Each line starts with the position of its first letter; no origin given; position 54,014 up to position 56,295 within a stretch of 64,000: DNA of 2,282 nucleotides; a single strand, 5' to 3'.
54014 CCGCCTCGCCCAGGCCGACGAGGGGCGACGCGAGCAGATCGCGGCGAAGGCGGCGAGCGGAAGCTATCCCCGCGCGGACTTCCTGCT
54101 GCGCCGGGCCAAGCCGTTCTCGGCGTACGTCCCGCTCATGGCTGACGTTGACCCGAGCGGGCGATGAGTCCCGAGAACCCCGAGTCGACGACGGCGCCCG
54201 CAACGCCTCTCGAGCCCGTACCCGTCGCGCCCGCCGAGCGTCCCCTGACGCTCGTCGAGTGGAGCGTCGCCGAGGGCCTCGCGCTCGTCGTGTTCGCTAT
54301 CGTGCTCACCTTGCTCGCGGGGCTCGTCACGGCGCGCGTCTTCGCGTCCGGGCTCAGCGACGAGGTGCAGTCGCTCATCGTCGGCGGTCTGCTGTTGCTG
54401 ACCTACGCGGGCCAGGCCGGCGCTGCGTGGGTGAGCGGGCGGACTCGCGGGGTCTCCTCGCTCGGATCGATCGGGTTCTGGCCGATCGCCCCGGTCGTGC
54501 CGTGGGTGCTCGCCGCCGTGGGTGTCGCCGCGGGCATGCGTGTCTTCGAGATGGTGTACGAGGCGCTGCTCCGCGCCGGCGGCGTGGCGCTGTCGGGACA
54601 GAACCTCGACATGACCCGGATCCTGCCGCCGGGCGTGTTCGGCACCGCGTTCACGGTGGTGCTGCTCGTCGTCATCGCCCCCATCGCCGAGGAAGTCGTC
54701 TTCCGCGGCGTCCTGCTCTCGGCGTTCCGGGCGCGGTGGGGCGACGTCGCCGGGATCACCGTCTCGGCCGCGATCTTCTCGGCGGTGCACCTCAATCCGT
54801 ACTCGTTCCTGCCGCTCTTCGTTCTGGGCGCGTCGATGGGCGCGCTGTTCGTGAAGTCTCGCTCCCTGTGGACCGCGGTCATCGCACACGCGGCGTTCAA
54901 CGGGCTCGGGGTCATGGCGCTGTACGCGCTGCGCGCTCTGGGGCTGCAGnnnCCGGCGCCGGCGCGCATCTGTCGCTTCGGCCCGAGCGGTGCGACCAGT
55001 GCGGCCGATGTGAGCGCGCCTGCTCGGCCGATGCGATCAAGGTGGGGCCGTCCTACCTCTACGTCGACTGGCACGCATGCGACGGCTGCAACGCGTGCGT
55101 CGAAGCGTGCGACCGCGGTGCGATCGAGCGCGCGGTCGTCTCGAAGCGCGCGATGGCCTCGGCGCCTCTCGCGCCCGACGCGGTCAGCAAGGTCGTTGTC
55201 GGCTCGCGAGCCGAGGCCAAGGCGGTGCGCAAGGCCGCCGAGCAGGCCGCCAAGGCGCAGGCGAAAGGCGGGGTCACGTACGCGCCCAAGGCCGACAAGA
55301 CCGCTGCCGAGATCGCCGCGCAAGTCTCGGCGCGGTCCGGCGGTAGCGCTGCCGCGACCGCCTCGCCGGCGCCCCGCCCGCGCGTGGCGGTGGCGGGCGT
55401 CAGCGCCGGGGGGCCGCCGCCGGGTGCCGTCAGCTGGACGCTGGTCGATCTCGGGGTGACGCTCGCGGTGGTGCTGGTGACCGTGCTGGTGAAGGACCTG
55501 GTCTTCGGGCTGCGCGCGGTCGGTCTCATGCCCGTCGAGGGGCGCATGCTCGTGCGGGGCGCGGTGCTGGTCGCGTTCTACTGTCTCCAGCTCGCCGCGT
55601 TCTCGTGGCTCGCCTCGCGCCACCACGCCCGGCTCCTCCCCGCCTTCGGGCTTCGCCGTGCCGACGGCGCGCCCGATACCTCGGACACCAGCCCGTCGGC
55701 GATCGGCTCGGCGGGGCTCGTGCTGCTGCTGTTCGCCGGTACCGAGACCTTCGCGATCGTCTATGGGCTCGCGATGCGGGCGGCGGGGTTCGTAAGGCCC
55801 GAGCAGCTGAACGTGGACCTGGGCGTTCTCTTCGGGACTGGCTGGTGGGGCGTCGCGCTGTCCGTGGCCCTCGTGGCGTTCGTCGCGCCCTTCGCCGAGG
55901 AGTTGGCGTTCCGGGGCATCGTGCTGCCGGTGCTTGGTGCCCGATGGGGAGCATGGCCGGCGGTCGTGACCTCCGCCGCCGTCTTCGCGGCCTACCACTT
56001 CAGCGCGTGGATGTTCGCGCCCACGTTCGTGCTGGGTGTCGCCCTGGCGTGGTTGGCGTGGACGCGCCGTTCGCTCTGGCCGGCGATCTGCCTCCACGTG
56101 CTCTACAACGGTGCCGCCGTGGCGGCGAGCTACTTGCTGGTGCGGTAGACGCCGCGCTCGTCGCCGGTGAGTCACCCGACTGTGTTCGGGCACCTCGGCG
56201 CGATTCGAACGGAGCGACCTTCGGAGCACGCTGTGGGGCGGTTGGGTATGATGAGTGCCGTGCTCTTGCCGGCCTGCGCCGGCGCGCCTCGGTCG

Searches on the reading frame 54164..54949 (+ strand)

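Call 22: search_protein_families(library=pfam, proteins=[window:54164-54949:+], max_evalue=0.001)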
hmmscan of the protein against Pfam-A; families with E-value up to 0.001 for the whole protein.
window:54164-54949:+ (262 aa): 1 family
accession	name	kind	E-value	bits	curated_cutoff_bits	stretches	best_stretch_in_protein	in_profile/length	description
PF02517.21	Rce1-like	-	1.1e-21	77.3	22.4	1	161-247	4-92/93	Type II CAAX prenyl endopeptidase Rce1-like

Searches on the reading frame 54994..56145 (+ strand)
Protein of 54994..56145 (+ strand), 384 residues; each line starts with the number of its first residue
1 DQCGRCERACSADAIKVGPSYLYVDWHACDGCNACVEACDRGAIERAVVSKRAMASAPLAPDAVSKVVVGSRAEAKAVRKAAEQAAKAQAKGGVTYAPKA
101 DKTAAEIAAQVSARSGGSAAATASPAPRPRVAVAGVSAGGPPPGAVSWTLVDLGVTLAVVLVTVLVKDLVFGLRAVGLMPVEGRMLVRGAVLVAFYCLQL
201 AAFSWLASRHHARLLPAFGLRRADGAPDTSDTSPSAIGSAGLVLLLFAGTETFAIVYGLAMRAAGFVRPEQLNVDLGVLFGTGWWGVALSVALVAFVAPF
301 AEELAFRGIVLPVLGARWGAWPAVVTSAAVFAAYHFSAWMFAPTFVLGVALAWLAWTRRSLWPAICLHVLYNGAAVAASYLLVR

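Call 77: search_protein_families(library=pfam, proteins=[window:54994-56145:+], max_evalue=0.001)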
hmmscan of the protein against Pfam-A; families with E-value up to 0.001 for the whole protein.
window:54994-56145:+ (384 aa): 7 families
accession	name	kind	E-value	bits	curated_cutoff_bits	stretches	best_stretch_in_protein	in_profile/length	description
PF02517.21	Rce1-like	-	2.1e-20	73.2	22.4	1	285-373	2-92/93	Type II CAAX prenyl endopeptidase Rce1-like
PF00037.32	Fer4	-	3.9e-08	33.2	21.1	1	23-45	2-24/24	4Fe-4S binding domain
PF12838.12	Fer4_7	-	5.7e-07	30.3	27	0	29-50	2-23/52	4Fe-4S dicluster domain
PF13187.11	Fer4_9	-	6.2e-06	26.6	27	1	2-44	4-52/52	4Fe-4S dicluster domain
PF12837.12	Fer4_6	-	2.2e-05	24.6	25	0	27-44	7-24/24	4Fe-4S binding domain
PF13484.11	Fer4_16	-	0.00013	23.1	30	0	29-56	2-31/66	4Fe-4S double cluster binding domain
PF14697.11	Fer4_21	-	0.0003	21.3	35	1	2-40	10-52/59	4Fe-4S dicluster domain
